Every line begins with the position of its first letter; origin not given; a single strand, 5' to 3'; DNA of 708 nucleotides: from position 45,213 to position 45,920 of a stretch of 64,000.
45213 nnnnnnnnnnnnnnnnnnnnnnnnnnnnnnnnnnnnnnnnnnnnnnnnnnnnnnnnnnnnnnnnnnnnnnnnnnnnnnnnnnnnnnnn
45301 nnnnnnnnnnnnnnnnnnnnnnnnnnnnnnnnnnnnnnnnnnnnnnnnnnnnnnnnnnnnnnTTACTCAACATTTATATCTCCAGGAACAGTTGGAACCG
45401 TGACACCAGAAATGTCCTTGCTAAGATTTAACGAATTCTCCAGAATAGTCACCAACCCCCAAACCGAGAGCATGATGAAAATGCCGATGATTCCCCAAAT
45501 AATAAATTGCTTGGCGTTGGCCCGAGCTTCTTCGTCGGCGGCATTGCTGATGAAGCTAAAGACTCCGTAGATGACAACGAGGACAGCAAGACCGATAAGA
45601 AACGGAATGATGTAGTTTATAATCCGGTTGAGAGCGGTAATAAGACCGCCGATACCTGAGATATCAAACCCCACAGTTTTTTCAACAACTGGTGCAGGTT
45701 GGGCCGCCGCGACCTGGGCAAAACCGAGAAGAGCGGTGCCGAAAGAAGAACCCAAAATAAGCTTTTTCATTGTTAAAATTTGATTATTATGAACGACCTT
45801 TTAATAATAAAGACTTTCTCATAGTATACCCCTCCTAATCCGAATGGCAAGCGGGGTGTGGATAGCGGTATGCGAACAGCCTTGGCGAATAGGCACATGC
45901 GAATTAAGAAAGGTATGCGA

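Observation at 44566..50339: Array of six T4SS-pilin-like paralogs (seven domains) bracketed by an LPXTG protein, an Ala-rich secreted protein and a solute-binding-like lipoprotein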

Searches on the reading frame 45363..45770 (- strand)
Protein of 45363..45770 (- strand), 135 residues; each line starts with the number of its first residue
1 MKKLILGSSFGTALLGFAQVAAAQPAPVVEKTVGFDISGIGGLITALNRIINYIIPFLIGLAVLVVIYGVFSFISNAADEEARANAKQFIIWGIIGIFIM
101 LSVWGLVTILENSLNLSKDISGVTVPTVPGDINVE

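Call 3: search_protein_families(library=pfam, proteins=[window:45363-45770:-], max_evalue=1)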
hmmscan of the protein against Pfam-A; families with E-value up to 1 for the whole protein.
window:45363-45770:- (135 aa): 8 families
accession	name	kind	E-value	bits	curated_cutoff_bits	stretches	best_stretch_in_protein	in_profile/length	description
PF18895.5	T4SS_pilin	-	1.6e-08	34.9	26.6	1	45-110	7-71/71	Type IV secretion system pilin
PF11457.13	DUF3021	-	0.0036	17.9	24.7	1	52-101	3-53/130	Protein of unknown function (DUF3021)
PF17434.7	DUF5413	-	0.038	14.8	31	1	43-104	62-125/133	Family of unknown function (DUF5413)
PF24380.1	DUF7536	-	0.056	14.1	27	1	41-103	9-73/91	Family of unknown function (DUF7536)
PF09500.16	YiiD_C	-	0.1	12.9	27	1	46-120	3-76/144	Putative thioesterase (yiiD_Cterm)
PF06271.18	RDD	-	0.11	13.2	24.1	1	46-113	4-67/137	RDD family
PF03994.20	DUF350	-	0.11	13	26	1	85-120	70-107/133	Domain of Unknown Function (DUF350)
PF00335.26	Tetraspanin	-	0.36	10.9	32.1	1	52-109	9-68/225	Tetraspanin family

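Call 4: search_protein_families(library=ncbifam, proteins=[window:45363-45770:-], max_evalue=1)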
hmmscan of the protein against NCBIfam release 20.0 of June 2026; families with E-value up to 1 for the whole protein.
window:45363-45770:- (135 aa): 5 families
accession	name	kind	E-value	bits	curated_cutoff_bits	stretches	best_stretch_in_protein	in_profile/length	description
NF045849.1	ICE_MMCAP2_0565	equivalog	2.5e-09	36.7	40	1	44-111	10-77/80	Mbov_0395 family pilin-like conjugal transfer protein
TIGR02908.1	CoxD_Bacillus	equivalog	0.005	16.7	117.85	1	53-109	55-107/110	cytochrome c oxidase subunit IVB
TIGR02447.1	yiiD_Cterm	subfamily_domain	0.07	13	97.1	1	77-120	27-70/138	putative thioesterase domain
NF033218.1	anchor_AmaP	equivalog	0.071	12.9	55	1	53-113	9-73/166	alkaline shock response membrane anchor protein AmaP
NF009255.0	PRK12612.1-3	equivalog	0.073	13.8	112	1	55-109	7-64/92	putative monovalent cation/H+ antiporter subunit F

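Call 54: search_protein_families(library=padloc, proteins=[window:45363-45770:-], max_evalue=0.01)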
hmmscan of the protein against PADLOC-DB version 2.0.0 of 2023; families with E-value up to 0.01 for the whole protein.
window:45363-45770:- (135 aa): 1 family
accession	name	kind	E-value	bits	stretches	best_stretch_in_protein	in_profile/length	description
PDLC00208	KwaA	-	0.0033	15.1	1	46-124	3-82/190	Unknown function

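Call 58: predict_structure(alignment_id=A3)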
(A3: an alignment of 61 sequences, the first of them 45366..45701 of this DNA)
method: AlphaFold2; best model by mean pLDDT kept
length: 112 residues; sequences in the alignment: 61
mean_pLDDT: 74.7   pTM: 0.42
mean pLDDT of the five models: 74.7, 74.7, 73.4, 70.7, 70.5
residues with pLDDT >= 90: 0; 70-90: 80; 50-70: 32; < 50: 0
segments of 3 or more residues with pLDDT < 50: none
pLDDT, mean of each block of 10 residues (from residue 1): 64 67 81 81 81 79 80 83 80 62 66 61
secondary structure, 60 per line:
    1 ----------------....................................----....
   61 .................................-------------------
elements in order: H17-52 H57-93

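Call 61: fold_search(model_id=the predicted structure, library=pdb)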
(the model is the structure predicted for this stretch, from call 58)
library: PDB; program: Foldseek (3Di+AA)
matches with E <= 10: 36; with E <= 0.001: 0
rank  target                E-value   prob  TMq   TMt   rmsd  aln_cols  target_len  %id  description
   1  5n9j_Z                2.0e+00  0.35  0.52  0.49   4.1        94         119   14  Core Mediator of transcriptional regulation (released 2017-05-17)
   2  7ymi_Z                2.5e+00  0.15  0.27  0.44   4.4        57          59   19  PSII-Pcb Dimer of Acaryochloris Marina (released 2023-08-16)
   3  6zsh_C                3.3e+00  0.15  0.36  0.47   6.3        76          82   14  The mechanism of activation of the actin binding protein EHBP1 by Rab8 family members (released 2020-09-02)
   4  6zsh_A                3.5e+00  0.14  0.35  0.41   6.3        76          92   14  The mechanism of activation of the actin binding protein EHBP1 by Rab8 family members (released 2020-09-02)
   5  6s1k_E                4.3e+00  0.30  0.52  0.56   2.6        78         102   17  E. coli Core Signaling Unit, carrying QQQQ receptor mutation (released 2020-01-22)
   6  4b6x_A                4.6e+00  0.30  0.45  0.68   2.4        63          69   13  Crystal structure of in planta processed AvrRps4 (released 2012-09-19)
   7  4jo9_B                4.6e+00  0.20  0.46  0.57   3.6        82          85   15  Crystal structure of the human Nup49CCS2+3* Nup57CCS3* complex 1:2 stoichiometry (released 2014-09-17)
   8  6zsj_C                4.6e+00  0.12  0.35  0.30   7.1        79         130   14  The mechanism of activation of the actin binding protein EHBP1 by Rab8 family members. (released 2020-09-02)
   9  6lqo_H                5.0e+00  0.18  0.46  0.54   4.1        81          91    7  EBV tegument protein BBRF2/BSRF1 complex (released 2020-10-07)
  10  2osz_A                5.0e+00  0.16  0.44  0.53   4.0        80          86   11  Structure of Nup58/45 suggests flexible nuclear pore diameter by intermolecular sliding (released 2007-04-10)
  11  4jav_B                5.3e+00  0.21  0.48  0.25   3.5        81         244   12  Structural basis of a rationally rewired protein-protein interface (HK853wt and RR468mutant V13P, L14I, I17M and N21V) (released 2013-09-04)
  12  3t98_B                5.7e+00  0.25  0.51  0.63   2.8        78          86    8  Molecular Architecture of the Transport Channel of the Nuclear Pore Complex: Nup54/Nup58 (released 2011-11-02)
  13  6lqo_J                5.7e+00  0.15  0.46  0.53   4.7        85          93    7  EBV tegument protein BBRF2/BSRF1 complex (released 2020-10-07)
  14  4jau                  5.7e+00  0.15  0.42  0.23   4.6        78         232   14  Structural basis of a rationally rewired protein-protein interface (HK853mutant A268V, A271G, T275M, V294T and D297E) (released 2013-09-04)
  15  6zsj_D                5.7e+00  0.10  0.35  0.30   7.1        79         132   14  The mechanism of activation of the actin binding protein EHBP1 by Rab8 family members. (released 2020-09-02)
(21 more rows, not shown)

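Call 79: search_protein_families(library=phrogs, proteins=[window:45363-45770:-], max_evalue=0.01)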
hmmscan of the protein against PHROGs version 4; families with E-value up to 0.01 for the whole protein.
window:45363-45770:- (135 aa): 0 families
